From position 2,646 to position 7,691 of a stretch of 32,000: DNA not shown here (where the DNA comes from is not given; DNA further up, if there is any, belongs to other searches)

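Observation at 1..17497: Head-to-tail array of four ~1600-aa paralogs: double FG-GAP propeller + cadherin-like domain + RTX, with no signal peptide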

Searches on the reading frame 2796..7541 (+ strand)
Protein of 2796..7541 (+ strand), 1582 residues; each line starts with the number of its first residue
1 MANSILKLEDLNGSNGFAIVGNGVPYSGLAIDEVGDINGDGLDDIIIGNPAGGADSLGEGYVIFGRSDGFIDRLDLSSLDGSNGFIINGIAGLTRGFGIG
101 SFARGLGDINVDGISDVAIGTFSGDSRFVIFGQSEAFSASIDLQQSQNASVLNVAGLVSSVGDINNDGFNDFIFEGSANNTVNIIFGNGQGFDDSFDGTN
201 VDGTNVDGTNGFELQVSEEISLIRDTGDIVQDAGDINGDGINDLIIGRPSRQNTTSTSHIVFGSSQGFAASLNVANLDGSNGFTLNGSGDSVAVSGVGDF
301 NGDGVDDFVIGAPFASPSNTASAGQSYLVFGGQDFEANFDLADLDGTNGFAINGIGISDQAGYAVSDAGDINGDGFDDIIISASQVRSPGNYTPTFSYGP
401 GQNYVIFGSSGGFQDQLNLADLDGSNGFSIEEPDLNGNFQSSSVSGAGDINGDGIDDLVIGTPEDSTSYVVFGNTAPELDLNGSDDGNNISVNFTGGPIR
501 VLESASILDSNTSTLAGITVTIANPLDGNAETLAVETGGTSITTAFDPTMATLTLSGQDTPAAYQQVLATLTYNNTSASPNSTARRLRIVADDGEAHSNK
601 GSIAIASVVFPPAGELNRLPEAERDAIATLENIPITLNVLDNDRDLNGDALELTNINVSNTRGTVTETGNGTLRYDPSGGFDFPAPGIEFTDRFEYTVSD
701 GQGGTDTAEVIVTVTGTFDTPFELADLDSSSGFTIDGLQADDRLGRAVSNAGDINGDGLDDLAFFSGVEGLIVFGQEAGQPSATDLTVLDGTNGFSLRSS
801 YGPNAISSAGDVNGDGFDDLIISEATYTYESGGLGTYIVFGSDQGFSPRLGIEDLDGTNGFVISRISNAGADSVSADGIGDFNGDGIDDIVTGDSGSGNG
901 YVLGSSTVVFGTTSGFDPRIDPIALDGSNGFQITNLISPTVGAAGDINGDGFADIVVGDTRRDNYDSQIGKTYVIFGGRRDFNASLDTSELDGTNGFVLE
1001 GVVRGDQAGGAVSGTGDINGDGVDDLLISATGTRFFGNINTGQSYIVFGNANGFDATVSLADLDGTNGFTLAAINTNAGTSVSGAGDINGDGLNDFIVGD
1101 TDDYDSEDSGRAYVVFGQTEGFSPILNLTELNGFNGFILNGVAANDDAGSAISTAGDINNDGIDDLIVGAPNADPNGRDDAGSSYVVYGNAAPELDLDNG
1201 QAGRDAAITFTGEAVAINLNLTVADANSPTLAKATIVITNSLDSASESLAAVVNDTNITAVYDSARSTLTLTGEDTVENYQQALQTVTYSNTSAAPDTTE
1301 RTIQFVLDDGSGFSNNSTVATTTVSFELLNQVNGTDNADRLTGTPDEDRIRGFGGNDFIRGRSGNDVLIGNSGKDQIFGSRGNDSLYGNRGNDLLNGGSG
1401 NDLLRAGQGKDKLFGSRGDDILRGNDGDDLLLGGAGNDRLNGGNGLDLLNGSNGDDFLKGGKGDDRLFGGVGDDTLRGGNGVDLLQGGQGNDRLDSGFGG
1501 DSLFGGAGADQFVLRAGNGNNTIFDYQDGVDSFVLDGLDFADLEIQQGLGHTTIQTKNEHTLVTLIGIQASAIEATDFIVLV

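Call 7: search_protein_families(library=pfam, proteins=[window:2796-7541:+], max_evalue=0.01)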
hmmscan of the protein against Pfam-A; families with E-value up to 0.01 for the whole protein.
window:2796-7541:+ (1582 aa): 7 families
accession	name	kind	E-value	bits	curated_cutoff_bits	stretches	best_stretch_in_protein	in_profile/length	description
PF01839.29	FG-GAP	-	1.7e-64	213.3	22.1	10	1149-1187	2-37/37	FG-GAP repeat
PF00353.25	HemolysinCabind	-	3.4e-27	94.4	23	5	1369-1404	1-36/36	RTX calcium-binding nonapeptide repeat (4 copies)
PF17963.7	Big_9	-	4.8e-17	63.1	23.6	1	617-713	1-89/89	Bacterial Ig domain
PF13517.12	FG-GAP_3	-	1.2e-14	55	26.9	2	881-957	1-61/61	FG-GAP-like repeat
PF17892.7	Cadherin_5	-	3.3e-14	52.9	26.5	1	617-715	2-98/98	Cadherin-like domain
PF17803.7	Cadherin_4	-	2.3e-11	44.5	25.1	1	617-675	11-71/71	Bacterial cadherin-like domain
PF19699.4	CLSTN_C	-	1.7e-06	27.6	27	0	536-590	6-59/354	Calsyntenin C-terminal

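Call 9: search_protein_families(library=ncbifam, proteins=[window:2796-7541:+], max_evalue=0.01)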
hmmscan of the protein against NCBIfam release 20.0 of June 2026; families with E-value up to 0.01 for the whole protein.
window:2796-7541:+ (1582 aa): 9 families
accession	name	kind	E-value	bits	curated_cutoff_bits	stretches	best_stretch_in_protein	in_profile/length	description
NF033943.0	RTX_toxin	subfamily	3.7e-35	121.4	1000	2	1402-1559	688-846/930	RTX family hemolysin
NF033203.1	entero_EhxA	exception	4.2e-21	74.8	2000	2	1332-1451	705-824/997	enterohemolysin EhxA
NF012211.1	tand_rpt_95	domain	5.3e-14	52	90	1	629-722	2-92/98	tandem-95 repeat protein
NF047539.1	XAC2610_fam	domain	9.8e-12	45.2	35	0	369-402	4-37/89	XAC2610-related protein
NF035945.1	Zn_serralysin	subfamily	1.1e-11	44.5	500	4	1361-1403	324-366/462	serralysin family metalloprotease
NF050046.1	PueAB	exception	1.4e-11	43.6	670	2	1450-1495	373-418/616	polyurethane esterase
NF053766.1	ZapA_metallo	exception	7.1e-11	41.8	940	3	1337-1402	321-385/483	ZapA family metalloprotease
NF052454.1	BtaGlycanEglC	equivalog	5.7e-07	28.8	700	1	1483-1544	110-170/459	endo-1,3-1,4-beta-glycanase EglC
NF038329.2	gly_rich_SclB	equivalog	0.0088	15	325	0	1352-1483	198-336/442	LPXTG-anchored collagen-like adhesin Scl2/SclB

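Call 10: find_encoding_contigs(protein=window:2796-7541:+, flank=10000, max_places=6)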
Protein window:2796-7541:+ (1582 aa): no gene with exactly this product is on record in the collection.
